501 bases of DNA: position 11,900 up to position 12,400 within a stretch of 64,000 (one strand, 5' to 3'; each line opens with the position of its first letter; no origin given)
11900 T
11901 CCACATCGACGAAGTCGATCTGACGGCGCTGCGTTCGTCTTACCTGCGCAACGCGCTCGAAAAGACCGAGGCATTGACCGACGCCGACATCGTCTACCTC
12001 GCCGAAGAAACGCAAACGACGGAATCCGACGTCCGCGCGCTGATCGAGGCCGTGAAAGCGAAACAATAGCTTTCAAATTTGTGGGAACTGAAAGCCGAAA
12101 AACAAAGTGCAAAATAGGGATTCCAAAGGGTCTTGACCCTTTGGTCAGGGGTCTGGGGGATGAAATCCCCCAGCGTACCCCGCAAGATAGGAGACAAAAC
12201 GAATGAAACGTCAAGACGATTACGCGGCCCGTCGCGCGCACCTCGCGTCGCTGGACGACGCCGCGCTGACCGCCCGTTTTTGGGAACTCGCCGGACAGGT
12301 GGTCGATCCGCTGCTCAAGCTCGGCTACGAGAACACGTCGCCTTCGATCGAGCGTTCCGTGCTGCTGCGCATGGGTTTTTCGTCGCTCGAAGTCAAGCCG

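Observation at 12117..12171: Near-identical 55-nt double-hairpin repeat inserted inside both B12-dependent mutase operons (second copy at 53110-53165)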

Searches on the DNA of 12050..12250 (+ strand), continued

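Call 41: search_with_rna_model(model_id=R1, sources=[window, L001, L002, L003, L004, L005, L006, L007, L008, L009, L010, L011, L012, L013, L014, L015, L016, L017, L018, L019, L020, L021, L022, L023, L024, L025, L026, L027, L028, L029, L030, L031, L032, L033, L034, L035, L036, L037, L038, L039, L040, L041, L042, L043, L044, L045, L046, L047, L048, L049, L050, L051, L052, L053, L054, L055, L056, L057, L058, L059, L060, L061, L062, L063, L064, L065, L066, L067, L068, L069, L070, L071, L072, L073, L074, L075, L076, L077, L078, L079, L081, L082, L083, L084, L085, L086, L087, L088, L089, L090, L091, L092, L093, L094, L095, L096, L097, L098, L099, L100], max_evalue=0.001, make_alignment=true)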
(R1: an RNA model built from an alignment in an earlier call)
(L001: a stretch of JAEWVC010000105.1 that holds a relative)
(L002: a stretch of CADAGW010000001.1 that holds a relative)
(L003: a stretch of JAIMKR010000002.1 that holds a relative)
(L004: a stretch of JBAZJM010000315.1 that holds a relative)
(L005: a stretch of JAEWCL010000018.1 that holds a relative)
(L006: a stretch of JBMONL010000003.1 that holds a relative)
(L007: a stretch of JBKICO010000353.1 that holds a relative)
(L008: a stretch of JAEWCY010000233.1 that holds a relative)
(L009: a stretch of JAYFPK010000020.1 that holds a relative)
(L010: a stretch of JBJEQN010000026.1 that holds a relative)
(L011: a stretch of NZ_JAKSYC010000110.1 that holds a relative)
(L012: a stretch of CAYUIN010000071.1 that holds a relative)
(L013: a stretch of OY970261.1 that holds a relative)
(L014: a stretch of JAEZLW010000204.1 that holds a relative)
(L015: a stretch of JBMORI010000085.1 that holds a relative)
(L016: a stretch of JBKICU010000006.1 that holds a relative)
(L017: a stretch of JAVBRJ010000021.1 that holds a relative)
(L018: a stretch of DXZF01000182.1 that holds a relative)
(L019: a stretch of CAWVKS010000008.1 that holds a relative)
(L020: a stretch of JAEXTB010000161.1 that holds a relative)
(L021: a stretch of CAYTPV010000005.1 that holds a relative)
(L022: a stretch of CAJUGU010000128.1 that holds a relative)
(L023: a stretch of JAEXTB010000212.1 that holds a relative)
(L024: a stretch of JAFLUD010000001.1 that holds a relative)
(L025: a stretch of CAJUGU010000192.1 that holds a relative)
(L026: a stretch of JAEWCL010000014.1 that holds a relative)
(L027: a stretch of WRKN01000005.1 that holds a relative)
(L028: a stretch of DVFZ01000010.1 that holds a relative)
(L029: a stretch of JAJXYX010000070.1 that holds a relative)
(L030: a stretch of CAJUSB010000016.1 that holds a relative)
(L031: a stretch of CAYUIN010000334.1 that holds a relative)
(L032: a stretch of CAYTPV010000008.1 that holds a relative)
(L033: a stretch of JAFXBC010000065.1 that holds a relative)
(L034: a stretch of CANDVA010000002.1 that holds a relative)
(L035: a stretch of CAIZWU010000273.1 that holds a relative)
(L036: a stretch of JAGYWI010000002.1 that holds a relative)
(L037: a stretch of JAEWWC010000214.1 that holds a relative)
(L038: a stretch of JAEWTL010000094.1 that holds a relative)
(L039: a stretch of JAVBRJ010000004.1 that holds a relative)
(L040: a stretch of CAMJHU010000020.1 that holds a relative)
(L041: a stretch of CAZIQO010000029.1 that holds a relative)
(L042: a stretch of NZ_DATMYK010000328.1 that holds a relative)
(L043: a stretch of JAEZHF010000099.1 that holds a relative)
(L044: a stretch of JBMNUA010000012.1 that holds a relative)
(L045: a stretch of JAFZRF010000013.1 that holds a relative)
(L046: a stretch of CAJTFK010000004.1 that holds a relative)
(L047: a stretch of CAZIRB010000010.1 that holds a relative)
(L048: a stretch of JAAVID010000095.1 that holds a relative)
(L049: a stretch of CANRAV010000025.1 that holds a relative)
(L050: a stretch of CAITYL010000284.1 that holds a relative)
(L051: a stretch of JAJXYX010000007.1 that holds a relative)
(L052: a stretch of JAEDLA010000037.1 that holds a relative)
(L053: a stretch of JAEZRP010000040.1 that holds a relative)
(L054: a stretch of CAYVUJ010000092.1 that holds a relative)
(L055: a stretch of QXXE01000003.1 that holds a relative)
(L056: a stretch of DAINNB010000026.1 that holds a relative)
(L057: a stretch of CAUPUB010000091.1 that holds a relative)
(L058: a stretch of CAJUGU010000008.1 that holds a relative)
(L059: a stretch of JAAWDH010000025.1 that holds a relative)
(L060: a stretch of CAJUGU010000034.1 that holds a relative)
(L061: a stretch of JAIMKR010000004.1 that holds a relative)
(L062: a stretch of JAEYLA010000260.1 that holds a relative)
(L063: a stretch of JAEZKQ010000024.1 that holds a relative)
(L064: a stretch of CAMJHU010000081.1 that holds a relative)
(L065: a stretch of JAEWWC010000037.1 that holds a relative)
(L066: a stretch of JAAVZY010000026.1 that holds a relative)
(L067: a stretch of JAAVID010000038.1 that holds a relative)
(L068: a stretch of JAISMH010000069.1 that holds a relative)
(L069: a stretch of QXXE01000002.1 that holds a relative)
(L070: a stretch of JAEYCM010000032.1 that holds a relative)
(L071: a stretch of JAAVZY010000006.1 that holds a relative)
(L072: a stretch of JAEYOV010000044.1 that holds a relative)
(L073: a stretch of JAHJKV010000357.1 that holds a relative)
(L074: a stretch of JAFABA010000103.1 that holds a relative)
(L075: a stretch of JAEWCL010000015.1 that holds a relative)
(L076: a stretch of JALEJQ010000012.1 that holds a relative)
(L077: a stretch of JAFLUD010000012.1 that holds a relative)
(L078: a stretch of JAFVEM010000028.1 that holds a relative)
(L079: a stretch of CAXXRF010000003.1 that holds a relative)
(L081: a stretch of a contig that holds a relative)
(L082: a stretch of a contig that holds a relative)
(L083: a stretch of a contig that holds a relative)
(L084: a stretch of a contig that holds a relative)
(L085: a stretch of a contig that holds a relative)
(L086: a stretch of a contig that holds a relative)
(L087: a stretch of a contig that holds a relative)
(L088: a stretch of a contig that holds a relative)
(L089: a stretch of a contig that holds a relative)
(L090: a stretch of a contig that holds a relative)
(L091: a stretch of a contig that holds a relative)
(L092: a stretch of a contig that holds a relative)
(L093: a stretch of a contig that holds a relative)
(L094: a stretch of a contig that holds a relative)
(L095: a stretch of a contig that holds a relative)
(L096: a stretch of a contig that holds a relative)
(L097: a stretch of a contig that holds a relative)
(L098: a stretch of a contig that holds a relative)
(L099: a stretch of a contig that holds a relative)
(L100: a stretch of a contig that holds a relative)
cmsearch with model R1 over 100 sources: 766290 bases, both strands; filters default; matches with E-value up to 0.001: 168.
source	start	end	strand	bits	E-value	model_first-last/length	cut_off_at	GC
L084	4355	4408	+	76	4.8e-18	1-54/54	no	0.63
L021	3870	3923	+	75.7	5.7e-18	1-54/54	no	0.59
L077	6124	6177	-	75.6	6e-18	1-54/54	no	0.67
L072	7368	7421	-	75.5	6.3e-18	1-54/54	no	0.67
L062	2052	2105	+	74.6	1.1e-17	1-54/54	no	0.65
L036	4436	4489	+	73.3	2.5e-17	1-54/54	no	0.65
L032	5266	5319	-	73.1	2.8e-17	1-54/54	no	0.69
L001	712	766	+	72.9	3.3e-17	1-54/54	no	0.64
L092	1913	1965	+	72.4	4.4e-17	1-54/54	no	0.68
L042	599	652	-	71.3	9.1e-17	1-54/54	no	0.67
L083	1149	1202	+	70.4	1.5e-16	1-54/54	no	0.63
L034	7131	7183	+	70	2e-16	1-54/54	no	0.62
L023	6258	6311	+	69.9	2.1e-16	1-54/54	no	0.57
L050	2634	2686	-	69.4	3e-16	1-54/54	no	0.7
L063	6489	6542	-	69.3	3.2e-16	1-54/54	no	0.72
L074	6246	6299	-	68.8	4.3e-16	1-54/54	no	0.61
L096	5707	5760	-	68.8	4.4e-16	1-54/54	no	0.59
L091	223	273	-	68.4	5.6e-16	1-54/54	no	0.63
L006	3975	4030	-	68.3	5.9e-16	1-54/54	no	0.55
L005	4934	4985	-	68.2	6.4e-16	1-54/54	no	0.71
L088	2677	2730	-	68.2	6.4e-16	1-54/54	no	0.63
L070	3690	3743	+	68.1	6.7e-16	1-54/54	no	0.63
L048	1444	1496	+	68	7.1e-16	1-54/54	no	0.62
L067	191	243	-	68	7.1e-16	1-54/54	no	0.62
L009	553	603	+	67.6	8.9e-16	1-54/54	no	0.61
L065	1054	1107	-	67.5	9.8e-16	1-54/54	no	0.56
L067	2087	2139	+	67.4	1e-15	1-54/54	no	0.6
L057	5581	5632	+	66.9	1.4e-15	1-54/54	no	0.65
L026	6335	6388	-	66.7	1.6e-15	1-54/54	no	0.65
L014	390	444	+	66.4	1.9e-15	1-54/54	no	0.6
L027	1234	1285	-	66.1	2.3e-15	1-54/54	no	0.65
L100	208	259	-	65.9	2.7e-15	1-54/54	no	0.75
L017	150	200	+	65.5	3.3e-15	1-54/54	no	0.61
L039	4339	4393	-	65.3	3.8e-15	1-54/54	no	0.56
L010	926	981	-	65.3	3.8e-15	1-54/54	no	0.64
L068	725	775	+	65.3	3.9e-15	1-54/54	no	0.65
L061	61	113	-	65.2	4e-15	1-54/54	no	0.68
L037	1587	1641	-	65.1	4.3e-15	1-54/54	no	0.58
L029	5772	5823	+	64.9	4.9e-15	1-54/54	no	0.67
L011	5255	5307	-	64.7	5.5e-15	1-54/54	no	0.64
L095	5550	5602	+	64.4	6.5e-15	1-54/54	no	0.57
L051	1321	1372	+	64.4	6.6e-15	1-54/54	no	0.56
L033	873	929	-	64.2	7.5e-15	1-54/54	no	0.54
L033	1178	1234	-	64.2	7.5e-15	1-54/54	no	0.54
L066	6217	6268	+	63.1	1.5e-14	1-54/54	no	0.65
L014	6709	6762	-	63.1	1.5e-14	1-54/54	no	0.63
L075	3275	3328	-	62.6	2.1e-14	1-54/54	no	0.57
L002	7557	7612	-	62.6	2.1e-14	1-54/54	no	0.7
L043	4205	4258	+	61.5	4.1e-14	1-54/54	no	0.61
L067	1558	1609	-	61.5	4.1e-14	1-54/54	no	0.65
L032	942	992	-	61.3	4.8e-14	1-54/54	no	0.67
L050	2799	2848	+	61.1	5.3e-14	1-54/54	no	0.68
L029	5679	5728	-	60.9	6.2e-14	1-54/54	no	0.7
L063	6597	6651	+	60.8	6.3e-14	1-54/54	no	0.67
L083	3536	3589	-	60.8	6.5e-14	1-54/54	no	0.67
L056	1165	1216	+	60.5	7.7e-14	1-54/54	no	0.6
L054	3499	3550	-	60.5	7.7e-14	1-54/54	no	0.56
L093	7304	7353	+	60.3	8.6e-14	1-54/54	no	0.6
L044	1780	1830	-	60.2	9.5e-14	1-54/54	no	0.73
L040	3707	3756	-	60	1.1e-13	1-54/54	no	0.62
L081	6879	6928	+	60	1.1e-13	1-54/54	no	0.62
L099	4896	4945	+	60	1.1e-13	1-54/54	no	0.62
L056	1070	1121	-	59.9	1.1e-13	1-54/54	no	0.6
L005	1679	1729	+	59.3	1.6e-13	1-54/54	no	0.61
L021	3461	3517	-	59.1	1.9e-13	1-54/54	no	0.67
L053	4335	4385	+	58.9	2.2e-13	1-54/54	no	0.69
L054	4645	4692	-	58.8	2.2e-13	1-54/54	no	0.6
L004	1511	1562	-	58.7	2.5e-13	1-54/54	no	0.63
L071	3346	3397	-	58.6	2.5e-13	1-54/54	no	0.65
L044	1977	2029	+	58.4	2.9e-13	1-54/54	no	0.72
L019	7368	7415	+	58.2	3.3e-13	1-54/54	no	0.69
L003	3602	3653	+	57.8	4.2e-13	1-54/54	no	0.69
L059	966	1016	-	57.8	4.2e-13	1-54/54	no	0.73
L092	1770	1824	-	56.9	7.3e-13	1-54/54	no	0.62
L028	7404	7451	+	56.9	7.4e-13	1-54/54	no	0.65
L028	7738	7785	+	56.9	7.4e-13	1-54/54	no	0.65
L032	3784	3840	+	56.3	1.1e-12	1-54/54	no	0.61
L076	7712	7769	-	56.2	1.1e-12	1-54/54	no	0.62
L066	5843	5896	-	56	1.3e-12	1-54/54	no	0.72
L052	6863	6922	-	55.8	1.4e-12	1-54/54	no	0.62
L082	5873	5925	-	55.4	1.9e-12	1-54/54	no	0.66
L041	5863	5913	-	54.2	4e-12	1-54/54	no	0.59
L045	7870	7922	+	54.2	4e-12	1-54/54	no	0.7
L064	6481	6532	-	54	4.5e-12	1-54/54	no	0.65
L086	1715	1770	+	53.8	5.1e-12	1-54/54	no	0.59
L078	841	892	-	53.6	5.8e-12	1-54/54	no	0.63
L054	3612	3663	+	53.3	7.1e-12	1-54/54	no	0.71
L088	2789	2843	+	53.2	7.6e-12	1-54/54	no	0.56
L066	2736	2791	-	52.4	1.2e-11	1-54/54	no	0.68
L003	3443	3493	+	48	2e-10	1-54/54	no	0.71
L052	4281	4343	+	47.5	2.6e-10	1-54/54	no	0.6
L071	3843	3895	+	47.4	2.9e-10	1-54/54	no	0.72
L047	4864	4917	-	47.3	3.1e-10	1-54/54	no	0.67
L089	250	301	-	46.9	4e-10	1-54/54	no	0.48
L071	7228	7281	-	46.8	4.2e-10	1-54/54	no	0.61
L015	5534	5587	+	46.6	4.8e-10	1-54/54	no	0.69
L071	7602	7655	+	46.1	6.4e-10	1-54/54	no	0.72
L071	5961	6016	+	45.8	8e-10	1-54/54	no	0.64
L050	1705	1758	+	45.5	9.3e-10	1-54/54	no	0.7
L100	7885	7945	+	45.1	1.2e-09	1-54/54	no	0.57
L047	4956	4997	+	43.3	3.7e-09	1-54/54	no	0.67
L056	4350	4400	+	43.3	3.8e-09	1-54/54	no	0.51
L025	3831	3900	-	43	4.5e-09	1-54/54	no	0.71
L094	2784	2828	-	42.8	5e-09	1-54/54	no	0.51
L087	1437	1502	+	42.4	6.6e-09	1-54/54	no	0.53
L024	584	626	-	42.2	7.5e-09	1-54/54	no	0.51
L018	3058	3103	-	41.6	1.1e-08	1-54/54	no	0.57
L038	1473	1509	+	41.4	1.2e-08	1-54/54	no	0.62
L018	2592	2643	-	41.3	1.3e-08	1-54/54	no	0.63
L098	4399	4468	-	41.2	1.4e-08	1-54/54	no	0.71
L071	5323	5391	-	40.9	1.6e-08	1-54/54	no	0.62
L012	5453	5503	+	40.9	1.7e-08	1-54/54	no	0.57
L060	5540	5611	+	39.8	3.4e-08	1-54/54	no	0.69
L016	7773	7818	+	39.6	3.7e-08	1-54/54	no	0.67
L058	1363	1410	+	39.6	3.8e-08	1-54/54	no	0.67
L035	296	344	+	39.2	5e-08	1-54/54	no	0.63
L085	2907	2958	+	39.1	5.1e-08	1-54/54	no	0.52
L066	5175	5226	-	39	5.4e-08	1-54/54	no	0.63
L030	5780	5835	+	38.9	5.8e-08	1-54/54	no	0.7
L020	1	29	-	38.9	5.8e-08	1-29/54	3'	0.59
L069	1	31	-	38.6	7e-08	1-31/54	3'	0.61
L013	2871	2917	+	38.4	8.1e-08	1-54/54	no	0.6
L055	3321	3351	+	37.9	1.1e-07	1-54/54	no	0.58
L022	6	53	-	37.8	1.2e-07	1-54/54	no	0.69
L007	566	607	-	37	1.9e-07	1-54/54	no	0.67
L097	2289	2336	+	36.4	2.8e-07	1-54/54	no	0.65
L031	3746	3794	-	36.3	3.1e-07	1-54/54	no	0.57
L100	7772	7831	-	36.2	3.2e-07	1-54/54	no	0.63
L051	439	489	-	35.7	4.3e-07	1-54/54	no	0.57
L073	1126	1174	+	35.6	4.6e-07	1-54/54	no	0.73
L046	2212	2241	+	35.3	5.8e-07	1-54/54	no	0.67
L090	5699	5758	-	35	6.9e-07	1-54/54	no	0.68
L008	3392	3430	-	34.2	1.1e-06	1-54/54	no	0.67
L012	5318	5366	-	34.1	1.2e-06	1-54/54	no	0.69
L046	2190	2242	-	33.7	1.6e-06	1-54/54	no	0.74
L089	310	340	+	33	2.3e-06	1-54/54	no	0.55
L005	1588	1641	-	32.7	3e-06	1-54/54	no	0.65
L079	6786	6829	+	32.5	3.3e-06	1-54/54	no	0.64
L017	2814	2859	-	32.2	3.9e-06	1-54/54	no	0.8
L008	127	178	+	32.2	3.9e-06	1-54/54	no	0.79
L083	1085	1138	-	31.6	5.6e-06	1-54/54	no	0.59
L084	6467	6519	-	31.6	5.9e-06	1-54/54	no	0.62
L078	2601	2649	-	30.8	9.8e-06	1-54/54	no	0.57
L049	3121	3150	+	30.3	1.3e-05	1-54/54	no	0.53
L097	2020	2066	-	29.3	2.4e-05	1-54/54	no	0.68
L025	2093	2144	+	29.3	2.4e-05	1-54/54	no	0.65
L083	3630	3679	+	29.2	2.6e-05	1-54/54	no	0.68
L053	3045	3096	-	28.3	4.6e-05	1-54/54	no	0.73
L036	4414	4464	-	28.2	4.8e-05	1-54/54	no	0.61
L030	18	65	-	27.8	6.1e-05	1-54/54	no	0.67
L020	3105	3156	+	27.2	8.9e-05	1-54/54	no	0.58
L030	2659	2699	+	27.1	9.5e-05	1-54/54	no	0.68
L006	4052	4106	+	26.8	0.00012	1-54/54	no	0.4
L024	468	508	-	26.1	0.00018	1-54/54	no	0.73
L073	1243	1294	-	25.8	0.00021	1-54/54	no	0.62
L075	3353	3421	+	25.4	0.00028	1-54/54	no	0.68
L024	442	467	-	24.4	0.00053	29-54/54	no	0.81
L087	3560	3626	+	24.4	0.00053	1-54/54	no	0.55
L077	5974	6020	-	24.2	0.0006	1-54/54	no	0.66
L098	4441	4462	+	24.1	0.00065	7-28/54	no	0.55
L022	26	47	+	23.8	0.00077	7-28/54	no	0.59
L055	3327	3348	-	23.6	0.00089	7-28/54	no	0.55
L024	599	620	+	23.6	0.00089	7-28/54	no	0.55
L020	2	23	+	23.5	0.00095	7-28/54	no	0.64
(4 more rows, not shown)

Alignment A3: 150 matches aligned to the model, 133 columns, each read 5' to 3' on its own strand. Consensus structure (alignment columns), stored with it:
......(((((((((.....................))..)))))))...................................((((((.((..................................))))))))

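Call 49: search_rna_families(sources=[L071, L066, L118, L018, L063, L088, L092, L054, L083, L032, L067, L005], threshold=gathering)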
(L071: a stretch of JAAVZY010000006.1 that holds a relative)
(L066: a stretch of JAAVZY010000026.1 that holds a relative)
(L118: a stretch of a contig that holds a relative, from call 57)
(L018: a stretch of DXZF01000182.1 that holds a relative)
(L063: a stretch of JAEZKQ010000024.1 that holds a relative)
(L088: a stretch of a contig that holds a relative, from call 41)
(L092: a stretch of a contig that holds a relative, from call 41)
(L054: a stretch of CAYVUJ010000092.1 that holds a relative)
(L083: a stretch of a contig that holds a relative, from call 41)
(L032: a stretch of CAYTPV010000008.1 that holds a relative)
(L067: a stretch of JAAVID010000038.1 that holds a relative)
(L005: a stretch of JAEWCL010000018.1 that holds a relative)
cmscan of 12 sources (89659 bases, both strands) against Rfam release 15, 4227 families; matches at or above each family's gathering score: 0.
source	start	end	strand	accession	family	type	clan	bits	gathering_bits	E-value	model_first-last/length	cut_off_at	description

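Call 57: search_with_rna_model(model_id=R1, sources=[L080, L101, L102, L103, L104, L105, L106, L107, L108, L109, L110, L111, L112, L113, L114, L115, L116, L117, L118, L119, L120, L121, L122, L123, L124, L125, L126, L127], max_evalue=0.001)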
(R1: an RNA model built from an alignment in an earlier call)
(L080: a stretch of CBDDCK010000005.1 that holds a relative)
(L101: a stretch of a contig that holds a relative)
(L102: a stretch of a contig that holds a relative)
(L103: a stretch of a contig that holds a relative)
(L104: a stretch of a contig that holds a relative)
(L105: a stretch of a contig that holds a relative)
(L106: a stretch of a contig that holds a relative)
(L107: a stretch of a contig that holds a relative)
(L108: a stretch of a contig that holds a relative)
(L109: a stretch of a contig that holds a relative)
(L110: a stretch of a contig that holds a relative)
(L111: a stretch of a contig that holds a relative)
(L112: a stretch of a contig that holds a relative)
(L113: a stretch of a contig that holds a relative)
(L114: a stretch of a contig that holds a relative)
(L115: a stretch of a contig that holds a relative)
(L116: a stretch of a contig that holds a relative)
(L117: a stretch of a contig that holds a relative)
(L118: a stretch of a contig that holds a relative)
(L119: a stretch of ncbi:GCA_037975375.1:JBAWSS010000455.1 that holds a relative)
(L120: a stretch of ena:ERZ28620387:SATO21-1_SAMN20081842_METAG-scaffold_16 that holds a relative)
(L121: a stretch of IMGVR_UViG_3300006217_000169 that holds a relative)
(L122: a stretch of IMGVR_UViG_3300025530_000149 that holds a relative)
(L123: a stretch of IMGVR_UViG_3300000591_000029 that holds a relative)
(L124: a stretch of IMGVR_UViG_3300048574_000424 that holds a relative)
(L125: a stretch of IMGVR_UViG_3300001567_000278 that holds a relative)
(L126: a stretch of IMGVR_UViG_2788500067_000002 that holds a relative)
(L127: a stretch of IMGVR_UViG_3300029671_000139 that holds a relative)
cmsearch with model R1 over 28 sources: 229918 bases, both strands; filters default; matches with E-value up to 0.001: 86.
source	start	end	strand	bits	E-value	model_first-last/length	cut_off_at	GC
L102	5105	5158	-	73.2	8.3e-18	1-54/54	no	0.57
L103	2286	2338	+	72.7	1.1e-17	1-54/54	no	0.7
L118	5632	5685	-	72.2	1.5e-17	1-54/54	no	0.65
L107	7502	7555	-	71.3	2.6e-17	1-54/54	no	0.63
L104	4918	4970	-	70.6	4.1e-17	1-54/54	no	0.66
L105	6092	6145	+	70.3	4.9e-17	1-54/54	no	0.72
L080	1479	1530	+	68.7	1.4e-16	1-54/54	no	0.58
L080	1721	1772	+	68.7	1.4e-16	1-54/54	no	0.58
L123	3105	3158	+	68.6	1.5e-16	1-54/54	no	0.57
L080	973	1024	+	68.3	1.7e-16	1-54/54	no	0.56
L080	1105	1156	+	68.3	1.7e-16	1-54/54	no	0.56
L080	1237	1288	+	68.3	1.7e-16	1-54/54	no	0.56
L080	1369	1420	+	68.3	1.7e-16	1-54/54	no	0.56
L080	1611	1662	+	68.3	1.7e-16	1-54/54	no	0.56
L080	1831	1882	+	67.9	2.2e-16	1-54/54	no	0.6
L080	2095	2146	+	67.4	3.2e-16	1-54/54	no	0.62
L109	880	931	+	67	3.9e-16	1-54/54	no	0.63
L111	4768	4821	-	66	7.2e-16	1-54/54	no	0.69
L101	5837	5893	+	66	7.4e-16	1-54/54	no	0.61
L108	7917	7970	-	65.4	1.1e-15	1-54/54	no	0.59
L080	2227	2278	+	64.7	1.7e-15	1-54/54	no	0.56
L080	7203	7254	-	63.8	2.9e-15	1-54/54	no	0.63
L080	1963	2014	+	63.8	3e-15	1-54/54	no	0.6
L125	2102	2155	-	61.1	1.6e-14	1-54/54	no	0.54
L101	6833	6889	-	60.9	1.8e-14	1-54/54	no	0.63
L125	7568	7621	-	60.4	2.5e-14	1-54/54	no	0.54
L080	841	892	+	59.4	4.6e-14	1-54/54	no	0.58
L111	1563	1612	-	59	6.1e-14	1-54/54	no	0.64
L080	7336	7386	-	59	6.1e-14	1-54/54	no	0.63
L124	6037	6084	-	58.1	1e-13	1-54/54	no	0.67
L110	5396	5449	-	57.5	1.5e-13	1-54/54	no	0.67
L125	2618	2670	-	57.1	2e-13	1-54/54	no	0.57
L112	1151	1209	-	57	2.1e-13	1-54/54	no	0.63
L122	4479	4526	+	56.7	2.5e-13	1-54/54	no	0.58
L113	4781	4842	-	56.3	3.2e-13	1-54/54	no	0.63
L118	2563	2616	+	56.2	3.5e-13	1-54/54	no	0.67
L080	4078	4129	-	55.1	6.9e-13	1-54/54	no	0.62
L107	7621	7674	+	54.9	7.8e-13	1-54/54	no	0.72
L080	6807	6858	-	54.8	8.6e-13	1-54/54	no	0.63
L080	7071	7122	-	54.8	8.6e-13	1-54/54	no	0.63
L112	1332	1388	+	53.9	1.5e-12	1-54/54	no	0.67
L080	6675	6726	-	53.4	2.1e-12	1-54/54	no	0.65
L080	6939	6990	-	53.4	2.1e-12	1-54/54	no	0.65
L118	6112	6165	+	50.2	1.4e-11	1-54/54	no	0.63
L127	427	474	+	48.2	5.2e-11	1-54/54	no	0.62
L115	1210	1257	+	47.9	6.2e-11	1-54/54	no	0.58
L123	2944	2993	+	47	1.1e-10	1-54/54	no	0.56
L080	4474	4525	-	46.3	1.7e-10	1-54/54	no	0.6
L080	6542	6594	-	46.3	1.8e-10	1-54/54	no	0.62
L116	5692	5747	-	43.5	1e-09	1-54/54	no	0.7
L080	4210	4261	-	42.8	1.6e-09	1-54/54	no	0.6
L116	5842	5891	+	42.2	2.2e-09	1-54/54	no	0.5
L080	4342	4393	-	39.7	1.1e-08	1-54/54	no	0.58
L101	3213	3264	+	39.6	1.1e-08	1-54/54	no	0.79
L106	2139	2194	+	38.4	2.4e-08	1-54/54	no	0.73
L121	10696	10764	+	38.3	2.5e-08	1-54/54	no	0.59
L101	3825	3874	-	37.2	5.2e-08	1-54/54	no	0.74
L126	2737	2770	+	37.2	5.2e-08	1-54/54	no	0.62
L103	2145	2195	-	33.4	5.7e-07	1-54/54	no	0.75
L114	2238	2276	-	32.7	8.7e-07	1-54/54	no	0.69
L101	3937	3988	-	31.9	1.4e-06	1-54/54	no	0.73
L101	3102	3151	+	31.6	1.8e-06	1-54/54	no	0.8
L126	2462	2502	+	31.4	2e-06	1-54/54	no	0.63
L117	5757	5786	-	30.1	4.3e-06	1-54/54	no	0.6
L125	7494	7540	-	25.5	7.9e-05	1-54/54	no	0.62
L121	10509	10578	-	23.6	0.00027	1-54/54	no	0.64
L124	6103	6153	+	23.3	0.00031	1-54/54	no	0.78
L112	1182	1203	+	23.3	0.00032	7-28/54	no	0.55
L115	1216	1237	-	23.2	0.00034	7-28/54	no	0.64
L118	5658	5679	+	23.2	0.00034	7-28/54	no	0.64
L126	2468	2489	-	23.2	0.00034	7-28/54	no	0.64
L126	2743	2764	-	23.2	0.00034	7-28/54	no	0.64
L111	1585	1606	+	22.9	0.0004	7-28/54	no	0.59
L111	4794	4815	+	22.9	0.0004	7-28/54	no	0.59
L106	2145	2166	-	22.8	0.00042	7-28/54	no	0.64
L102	5131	5152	+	22.7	0.00047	7-28/54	no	0.59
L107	7528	7549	+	22.7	0.00047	7-28/54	no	0.59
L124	6057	6078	+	22.4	0.00054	7-28/54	no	0.68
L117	5661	5713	+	22.4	0.00054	4-54/54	no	0.49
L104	4943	4964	+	22.3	0.00058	7-28/54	no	0.68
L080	1485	1506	-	22.1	0.00066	7-28/54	no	0.45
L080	1727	1748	-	22.1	0.00066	7-28/54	no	0.45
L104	5011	5064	+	21.8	0.00081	1-54/54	no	0.57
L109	886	907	-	21.7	0.00087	7-28/54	no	0.64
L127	433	454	-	21.6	0.00092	7-28/54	no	0.59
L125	7594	7615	+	21.6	0.00093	7-28/54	no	0.55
